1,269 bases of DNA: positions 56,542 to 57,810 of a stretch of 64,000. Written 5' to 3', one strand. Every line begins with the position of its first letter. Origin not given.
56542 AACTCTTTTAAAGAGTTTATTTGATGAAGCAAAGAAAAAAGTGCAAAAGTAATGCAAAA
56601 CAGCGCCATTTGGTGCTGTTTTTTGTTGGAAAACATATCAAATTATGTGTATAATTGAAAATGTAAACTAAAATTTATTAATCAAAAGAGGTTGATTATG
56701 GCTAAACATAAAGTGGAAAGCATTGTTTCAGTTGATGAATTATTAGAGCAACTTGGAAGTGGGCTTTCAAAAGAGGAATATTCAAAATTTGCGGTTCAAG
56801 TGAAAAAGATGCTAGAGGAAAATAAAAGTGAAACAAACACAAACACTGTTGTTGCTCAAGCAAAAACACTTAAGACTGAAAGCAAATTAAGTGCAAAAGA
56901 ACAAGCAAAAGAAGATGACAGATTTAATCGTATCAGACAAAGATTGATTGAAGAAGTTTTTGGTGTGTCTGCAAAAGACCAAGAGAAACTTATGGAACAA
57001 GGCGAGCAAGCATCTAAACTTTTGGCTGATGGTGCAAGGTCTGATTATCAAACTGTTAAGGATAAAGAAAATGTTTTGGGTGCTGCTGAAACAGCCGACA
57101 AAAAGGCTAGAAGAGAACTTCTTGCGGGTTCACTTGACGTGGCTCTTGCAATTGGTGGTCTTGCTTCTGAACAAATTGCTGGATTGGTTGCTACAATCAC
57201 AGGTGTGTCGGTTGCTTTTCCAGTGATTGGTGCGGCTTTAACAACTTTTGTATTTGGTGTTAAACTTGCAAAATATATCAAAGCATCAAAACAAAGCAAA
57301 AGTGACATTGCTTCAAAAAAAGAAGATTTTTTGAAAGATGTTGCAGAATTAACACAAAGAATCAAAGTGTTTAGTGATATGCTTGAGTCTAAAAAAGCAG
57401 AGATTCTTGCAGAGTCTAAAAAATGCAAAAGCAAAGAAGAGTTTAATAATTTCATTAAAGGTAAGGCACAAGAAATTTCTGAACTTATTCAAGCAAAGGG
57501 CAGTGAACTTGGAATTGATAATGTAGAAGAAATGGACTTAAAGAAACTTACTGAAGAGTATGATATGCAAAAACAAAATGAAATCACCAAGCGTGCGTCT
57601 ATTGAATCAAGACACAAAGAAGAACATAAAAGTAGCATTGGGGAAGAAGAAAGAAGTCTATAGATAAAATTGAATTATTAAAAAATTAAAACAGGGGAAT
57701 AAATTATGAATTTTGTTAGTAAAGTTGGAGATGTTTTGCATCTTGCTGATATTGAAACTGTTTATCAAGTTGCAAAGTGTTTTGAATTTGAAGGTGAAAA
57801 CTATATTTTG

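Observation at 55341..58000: Tandemly duplicated two-gene cassette: helical protein with a buried hydrophobic hairpin plus a small DUF1292-like partner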

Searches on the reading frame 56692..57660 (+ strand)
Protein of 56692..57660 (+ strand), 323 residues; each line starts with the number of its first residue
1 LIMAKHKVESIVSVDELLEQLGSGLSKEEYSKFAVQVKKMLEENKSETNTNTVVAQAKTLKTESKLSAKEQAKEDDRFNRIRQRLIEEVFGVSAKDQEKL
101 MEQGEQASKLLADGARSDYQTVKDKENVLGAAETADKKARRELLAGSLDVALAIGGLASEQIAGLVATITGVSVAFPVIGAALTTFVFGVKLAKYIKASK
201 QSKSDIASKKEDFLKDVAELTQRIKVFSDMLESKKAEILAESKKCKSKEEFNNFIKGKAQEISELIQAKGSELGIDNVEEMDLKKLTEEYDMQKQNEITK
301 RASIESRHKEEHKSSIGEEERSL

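Call 3: search_protein_families(library=pfam, proteins=[window:56692-57660:+], max_evalue=1)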
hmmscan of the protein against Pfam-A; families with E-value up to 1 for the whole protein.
window:56692-57660:+ (323 aa): 1 family
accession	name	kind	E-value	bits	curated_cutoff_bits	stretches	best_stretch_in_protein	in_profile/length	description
PF13351.11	DUF4099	-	0.088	13.5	22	1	24-73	15-63/82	Protein of unknown function (DUF4099)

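Call 4: search_protein_families(library=ncbifam, proteins=[window:56692-57660:+], max_evalue=1)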
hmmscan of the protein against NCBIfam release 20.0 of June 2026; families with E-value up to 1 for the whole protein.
window:56692-57660:+ (323 aa): 2 families
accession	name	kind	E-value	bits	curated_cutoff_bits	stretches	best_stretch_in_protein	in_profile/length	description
TIGR00693.1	thiE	equivalog_domain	0.0014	17.9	145.1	1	73-179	82-185/197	thiamine phosphate synthase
NF058603.1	SCO2097_fam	equivalog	0.056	13.8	110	0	161-207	49-95/129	SCO2097 family morphological protein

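Call 11: search_protein_families(library=phrogs, proteins=[window:56692-57660:+], max_evalue=0.1)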
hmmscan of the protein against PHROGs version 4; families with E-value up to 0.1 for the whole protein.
window:56692-57660:+ (323 aa): 3 families
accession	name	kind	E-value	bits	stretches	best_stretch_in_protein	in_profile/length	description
phrog_17832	-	unknown function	0.017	16.3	1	210-262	31-82/84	-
phrog_6440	-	unknown function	0.04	14.9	1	165-269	5-109/186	-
phrog_20287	-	unknown function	0.049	15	1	200-265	27-92/136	-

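Call 12: search_protein_families(library=padloc, proteins=[window:56692-57660:+], max_evalue=0.1)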
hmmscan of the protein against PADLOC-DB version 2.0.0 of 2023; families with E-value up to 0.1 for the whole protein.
window:56692-57660:+ (323 aa): 0 families

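Call 13: find_homologous_proteins(query=window:56698-57660:+)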
Query window:56698-57660:+ (321 aa): 6 proteins with E <= 0.001 among 8000 candidates.
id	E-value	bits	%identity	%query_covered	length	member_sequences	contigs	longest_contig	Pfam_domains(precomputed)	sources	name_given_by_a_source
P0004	1.2e-164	564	92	96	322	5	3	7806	-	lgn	-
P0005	6.5e-158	542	88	96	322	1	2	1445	-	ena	-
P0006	5.7e-138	477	86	86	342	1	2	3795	-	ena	-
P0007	2.2e-134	465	84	86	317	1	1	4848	-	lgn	-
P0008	2.4e-134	465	84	86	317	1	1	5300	-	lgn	-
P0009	2.9e-133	461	84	86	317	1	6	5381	-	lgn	-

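Call 17: search_solved_structures(query=window:56698-57660:+, max_evalue=10)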
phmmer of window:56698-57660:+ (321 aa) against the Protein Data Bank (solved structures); distinct sequences matched with E-value up to 10: 7.
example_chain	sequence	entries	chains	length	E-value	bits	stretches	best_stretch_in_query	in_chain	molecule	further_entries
2pjw_V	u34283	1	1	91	0.57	12.9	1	203-281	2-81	Vacuolar protein sorting-associated protein 27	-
3bf5_A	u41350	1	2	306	0.76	12.5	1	75-132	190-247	Ribokinase related protein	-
8c56_A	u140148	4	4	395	0.8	12.4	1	11-120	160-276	Cytosine-specific methyltransferase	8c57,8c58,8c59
4dkj_A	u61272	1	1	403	0.83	12.3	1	11-120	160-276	Cytosine-specific methyltransferase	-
7y5e_ML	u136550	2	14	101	1.2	11.8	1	131-208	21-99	PsbM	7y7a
6ijj_I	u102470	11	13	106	2.4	10.8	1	133-186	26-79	PsaI | Photosystem I reaction center subunit VIII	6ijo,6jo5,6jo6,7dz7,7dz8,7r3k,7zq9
2ifo_A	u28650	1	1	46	2.7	10.6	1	158-196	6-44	INOVIRUS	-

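Call 23: find_encoding_contigs(protein=P0009, flank=10000, max_places=6)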
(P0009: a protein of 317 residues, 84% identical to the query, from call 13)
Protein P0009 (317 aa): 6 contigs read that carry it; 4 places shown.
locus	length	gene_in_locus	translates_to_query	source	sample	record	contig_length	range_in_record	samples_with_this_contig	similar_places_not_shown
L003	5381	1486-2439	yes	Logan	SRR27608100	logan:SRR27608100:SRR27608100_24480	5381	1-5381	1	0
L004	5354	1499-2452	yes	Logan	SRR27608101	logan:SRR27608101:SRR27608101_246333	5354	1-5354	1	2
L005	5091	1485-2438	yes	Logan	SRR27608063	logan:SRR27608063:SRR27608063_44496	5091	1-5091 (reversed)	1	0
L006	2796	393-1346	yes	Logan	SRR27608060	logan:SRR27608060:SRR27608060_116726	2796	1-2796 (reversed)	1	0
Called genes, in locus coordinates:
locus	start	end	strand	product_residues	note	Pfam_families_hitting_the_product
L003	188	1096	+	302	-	-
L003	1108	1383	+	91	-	-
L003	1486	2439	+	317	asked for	-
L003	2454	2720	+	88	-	-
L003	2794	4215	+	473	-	-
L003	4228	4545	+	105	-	-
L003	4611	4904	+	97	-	PF13744:HTH_37, PF01381:HTH_3 (weak), PF13443:HTH_26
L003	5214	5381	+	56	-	?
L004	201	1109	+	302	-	-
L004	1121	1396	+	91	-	-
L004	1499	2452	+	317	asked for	-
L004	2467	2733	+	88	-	-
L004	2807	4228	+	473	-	-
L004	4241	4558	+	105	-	-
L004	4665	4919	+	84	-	PF13744:HTH_37, PF01381:HTH_3, PF13443:HTH_26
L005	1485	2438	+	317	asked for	-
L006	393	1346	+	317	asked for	-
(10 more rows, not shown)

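Call 35: search_solved_structures(query=A3, max_evalue=10)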
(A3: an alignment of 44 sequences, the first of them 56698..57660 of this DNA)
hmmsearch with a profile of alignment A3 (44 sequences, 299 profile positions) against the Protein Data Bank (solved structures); distinct sequences matched with E-value up to 10: 16.
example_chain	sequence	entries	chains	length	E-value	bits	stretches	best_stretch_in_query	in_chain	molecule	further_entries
1txj_A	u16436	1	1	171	0.075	15.6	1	216-246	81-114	translationally controlled tumour-associated protein (TCTP) from Plasmodium knowlesi, PKN_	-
3p3k_A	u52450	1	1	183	0.11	15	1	217-249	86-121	Translationally-controlled tumor protein homolog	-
6izb_A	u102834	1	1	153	0.24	13.9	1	216-244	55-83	Translationally-controlled tumor protein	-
6ize_A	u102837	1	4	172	0.31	13.5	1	216-244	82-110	Translationally-controlled tumor protein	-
1yz1_A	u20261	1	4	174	0.32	13.5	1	216-244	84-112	Translationally controlled tumor protein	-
2hr9_A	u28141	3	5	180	0.34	13.4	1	216-244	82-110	Translationally-controlled tumor protein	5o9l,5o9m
3ebm_A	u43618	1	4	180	0.34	13.4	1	216-244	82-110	Translationally-controlled tumor protein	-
5o9k_A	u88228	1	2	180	0.37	13.3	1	216-244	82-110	Translationally-controlled tumor protein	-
6j2y_A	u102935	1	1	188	0.58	12.6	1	218-251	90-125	NoTCTP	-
9sx3_A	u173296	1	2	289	0.59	12.6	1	209-239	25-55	Heat shock protein 90-5, chloroplastic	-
6wvj_D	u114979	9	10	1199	1.2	11.6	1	211-253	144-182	DNA-directed RNA polymerase subunit beta'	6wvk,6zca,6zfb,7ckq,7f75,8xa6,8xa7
6tba_4A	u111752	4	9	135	1.3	11.5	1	104-179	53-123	Uncharacterized protein | Tail terminator protein Rcc01690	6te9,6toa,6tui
2k3q_A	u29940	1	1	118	1.9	10.9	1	89-146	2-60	TuSp1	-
6zz5_AAA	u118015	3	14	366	2.5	10.6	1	61-160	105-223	SmhB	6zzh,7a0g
5aps_A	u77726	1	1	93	2.6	10.5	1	184-220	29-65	GENERAL CONTROL PROTEIN GCN4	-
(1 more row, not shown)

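Call 36: search_protein_families(library=pfam, alignment_id=A3, max_evalue=0.1)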
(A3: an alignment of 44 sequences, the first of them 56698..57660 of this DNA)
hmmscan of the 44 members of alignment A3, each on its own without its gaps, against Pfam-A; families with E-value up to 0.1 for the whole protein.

A. member 1, window:56698-57660:+ (321 aa): 1 family
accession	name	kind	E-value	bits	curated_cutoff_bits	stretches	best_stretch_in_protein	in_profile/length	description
PF13351.11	DUF4099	-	0.087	13.5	22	0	22-71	15-63/82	Protein of unknown function (DUF4099)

B. families by the number of members that match (of 44 scanned): 66 families (the first 25 are shown)
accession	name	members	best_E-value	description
PF20990.2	DUF2207_C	5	7.2e-05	Predicted membrane protein (DUF2207) C-terminal domain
PF09452.15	Mvb12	2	0.034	ESCRT-I subunit Mvb12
PF01080.22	Presenilin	1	0.00077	Presenilin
PF02764.19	Diphtheria_T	1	0.0011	Diphtheria toxin, T domain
PF08558.16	TRF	1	0.0016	Telomere repeat binding factor (TRF)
PF20503.3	DUF6730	1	0.0017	Family of unknown function (DUF6730)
PF01988.24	VIT1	1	0.003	VIT family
PF14278.11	TetR_C_8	1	0.0036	Transcriptional regulator C-terminal region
PF24450.1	DUF7566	1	0.0039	Family of unknown function (DUF7566)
PF13361.12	UvrD_C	1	0.0054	UvrD-like helicase C-terminal domain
PF12301.13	CD99L2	1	0.0058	CD99 antigen like protein 2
PF13328.12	HD_4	1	0.0083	HD domain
PF08678.16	Rsbr_N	1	0.0092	Rsbr N terminal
PF25762.1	HAUS1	1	0.0093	HAUS augmin-like complex subunit 1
PF20651.3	EXOC6_Sec15_N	1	0.011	Exocyst complex component EXOC6/Sec15, N-terminal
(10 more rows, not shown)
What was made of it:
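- Closest known: Colicin, Bcl-2 and diphtheria-T type 'inside-out' pore domains. Different: A single family member gave a sub-threshold Diphtheria_T hit (1.1e-3, call 36).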

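Call 49: predict_structure(alignment_id=A4)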
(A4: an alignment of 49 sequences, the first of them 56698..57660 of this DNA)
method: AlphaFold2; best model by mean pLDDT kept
length: 321 residues; sequences in the alignment: 49
mean_pLDDT: 66.0   pTM: 0.48
mean pLDDT of the five models: 66.0, 64.4, 58.3, 57.6, 57.3
residues with pLDDT >= 90: 45; 70-90: 104; 50-70: 84; < 50: 88
segments of 3 or more residues with pLDDT < 50: 1-8, 126-131, 134-191, 199-201, 275-282
pLDDT, mean of each block of 10 residues (from residue 1): 46 67 72 77 63 66 77 94 90 84 78 57 49 47 38 37 37 38 41 49 63 81 90 94 94 90 81 47 55 73 74 63 49
secondary structure, 60 per line:
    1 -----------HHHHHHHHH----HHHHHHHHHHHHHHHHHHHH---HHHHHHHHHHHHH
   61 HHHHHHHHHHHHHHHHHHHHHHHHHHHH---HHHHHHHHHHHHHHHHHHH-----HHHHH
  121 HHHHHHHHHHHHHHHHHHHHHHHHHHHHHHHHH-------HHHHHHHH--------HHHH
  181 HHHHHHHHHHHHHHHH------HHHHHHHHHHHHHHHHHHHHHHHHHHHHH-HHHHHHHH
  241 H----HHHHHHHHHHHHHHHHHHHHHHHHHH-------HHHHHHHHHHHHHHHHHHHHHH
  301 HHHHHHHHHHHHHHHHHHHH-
elements in order: H12-20 H25-44 H48-88 H92-110 H116-153 H161-168 H177-196 H203-231 H233-241 H246-271 H279-320
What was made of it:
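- On ClyA/HlyE, Hbl/Nhe, XaxAB alpha-pore-forming toxins: The model is only of medium quality (pLDDT 66, hairpin below 50, call 49), so a fold relationship cannot be excluded.
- Closest known: Colicin, Bcl-2 and diphtheria-T type 'inside-out' pore domains. Different: AlphaFold2 does not bury the hairpin with confidence (call 49).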

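Call 52: fold_search(model_id=the predicted structure, library=pdb)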
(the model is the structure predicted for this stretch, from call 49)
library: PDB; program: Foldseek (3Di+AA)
matches with E <= 10: 56; with E <= 0.001: 0
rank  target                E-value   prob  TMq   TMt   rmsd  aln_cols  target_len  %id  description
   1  6sue_A                7.9e-01  0.07  0.11  0.03  35.5       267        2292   15  Structure of Photorhabdus luminescens Tc holotoxin pore, Mutation TccC3-D651A (released 2019-11-06)
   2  3zx6_A                1.2e+00  0.07  0.13  0.14  49.0       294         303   15  Structure of Hamp(AF1503)-Tsr fusion - Hamp (A291V) mutant (released 2012-02-29)
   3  5xei                  1.4e+00  0.05  0.11  0.08  27.8       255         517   18  Crystal structure of the Smc head domain with a coiled coil and joint derived from Pyrococcus yayanosii (released 2017-06-07)
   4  6gy7_B                1.6e+00  0.04  0.10  0.10  29.5       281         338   14  Crystal structure of XaxB from Xenorhabdus nematophil (released 2018-07-25)
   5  6rw8_A                1.7e+00  0.09  0.17  0.04  35.7       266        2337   14  Cryo-EM structure of Xenorhabdus nematophila XptA1 (released 2019-10-23)
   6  9mlg_A                1.7e+00  0.04  0.12  0.03  37.0       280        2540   15  Xenorhabdus nematophilus XptA2 State 2, 1181insYWK1183, D1182T mutant (released 2025-01-15)
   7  6h6e_A                1.9e+00  0.03  0.11  0.02  39.9       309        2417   14  PTC3 holotoxin complex from Photorhabdus luminecens in prepore state (TcdA1, TcdB2, TccC3) (released 2018-10-03)
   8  3zx6_B                2.2e+00  0.04  0.12  0.13  48.8       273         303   18  Structure of Hamp(AF1503)-Tsr fusion - Hamp (A291V) mutant (released 2012-02-29)
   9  7zr1_D                2.4e+00  0.03  0.12  0.06  61.2       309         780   17  Chaetomium thermophilum Mre11-Rad50-Nbs1 complex bound to ATPyS (composite structure) (released 2023-01-11)
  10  4cgk_A                2.6e+00  0.10  0.18  0.17  27.9       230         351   13  Crystal structure of the essential protein PcsB from Streptococcus pneumoniae (released 2014-05-21)
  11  4o9y_G                2.8e+00  0.02  0.11  0.02  40.5       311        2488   14  Crystal Structure of TcdA1 (released 2014-02-26)
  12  6gy6_B                2.9e+00  0.03  0.12  0.12  38.3       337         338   12  XaxAB pore complex from Xenorhabdus nematophila (released 2018-07-25)
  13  8tv0_A                2.9e+00  0.03  0.12  0.03  36.7       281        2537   14  XptA2 wild type (released 2023-09-27)
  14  8cq0_A                3.1e+00  0.03  0.11  0.03  31.9       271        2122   13  Photorhabdus luminescens TcdA1 prepore-to-pore intermediate, K567W K2008W mutant (released 2024-03-13)
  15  6gy7_C                3.3e+00  0.02  0.11  0.11  30.9       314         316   14  Crystal structure of XaxB from Xenorhabdus nematophil (released 2018-07-25)
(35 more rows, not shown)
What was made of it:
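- XaxB, AhlC, SmhB and Tc-toxin chains appear among the top Foldseek and hmmsearch matches, all of them non-significant (calls 35, 52). All those matches are noise: E 0.8-8.7 and TM about 0.1 (call 52), SmhB at E=2.5 (call 35).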

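Call 77: fold_search(model_id=the predicted structure, library=viral)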
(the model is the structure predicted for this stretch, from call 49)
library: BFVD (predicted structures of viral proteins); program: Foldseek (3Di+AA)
matches with E <= 10: 114; with E <= 0.001: 0
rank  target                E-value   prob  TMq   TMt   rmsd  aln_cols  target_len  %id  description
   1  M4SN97                2.5e-01  0.07  0.10  0.05  45.6       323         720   13  Putative nucleoside triphosphate hydrolase [Cellulophaga phage phiST]
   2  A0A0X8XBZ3            7.0e-01  0.11  0.15  0.09  27.2       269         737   14  (no name in the UniProt tables at hand)
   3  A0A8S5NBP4            1.4e+00  0.05  0.12  0.07  36.3       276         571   16  STRUCTURAL MAINTENANCE OF CHROMOSOMES PROTEIN [Myoviridae sp. ctx322]
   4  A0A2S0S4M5            1.4e+00  0.05  0.14  0.05  38.5       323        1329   14  Uncharacterized protein [Fuefuki virus]
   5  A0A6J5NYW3            1.5e+00  0.06  0.13  0.08  38.4       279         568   15  Endonuclease subunit [uncultured Caudovirales phage]
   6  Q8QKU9                1.6e+00  0.08  0.18  0.06  77.0       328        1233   16  EsV-1-171 [Ectocarpus siliculosus virus 1 (isolate New Zealand/Kaikoura/1988)]
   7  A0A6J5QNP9            2.0e+00  0.10  0.18  0.24  35.2       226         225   14  DNA transfer protein p32 [uncultured Caudovirales phage]
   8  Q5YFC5                2.2e+00  0.08  0.18  0.18  60.8       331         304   18  Uncharacterized protein [Singapore grouper iridovirus]
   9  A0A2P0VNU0            2.2e+00  0.06  0.17  0.14  26.7       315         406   10  Uncharacterized protein [Tetraselmis virus 1]
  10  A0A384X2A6            2.2e+00  0.05  0.14  0.08  41.7       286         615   16  (no name in the UniProt tables at hand)
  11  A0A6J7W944            2.2e+00  0.04  0.12  0.14  41.8       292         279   15  Uncharacterized protein [uncultured Caudovirales phage]
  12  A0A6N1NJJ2            2.3e+00  0.07  0.16  0.10  52.3       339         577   11  Uncharacterized protein [Tupanvirus soda lake]
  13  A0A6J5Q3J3            2.4e+00  0.06  0.15  0.15  33.8       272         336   11  Uncharacterized protein [uncultured Caudovirales phage]
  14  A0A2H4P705            2.4e+00  0.06  0.17  0.09  35.1       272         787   12  GDSL-like lipase [Pseudomonas phage nickie]
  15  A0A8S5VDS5            2.6e+00  0.18  0.12  0.17   5.7        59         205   17  DUF4376 domain-containing protein [Siphoviridae sp. ctGa111]
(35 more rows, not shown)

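Call 83: search_dna_similar(query=window:56698-57660:+, collection=phages, mode=protein, max_evalue=0.01, max_rows=10)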
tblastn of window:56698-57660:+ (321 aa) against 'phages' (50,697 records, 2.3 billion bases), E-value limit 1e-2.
No match.

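Call 84: search_dna_similar(query=window:56698-57660:+, collection=plasmids, mode=protein, max_evalue=0.01, max_rows=10)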
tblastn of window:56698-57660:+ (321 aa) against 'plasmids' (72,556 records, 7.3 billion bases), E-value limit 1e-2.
No match.
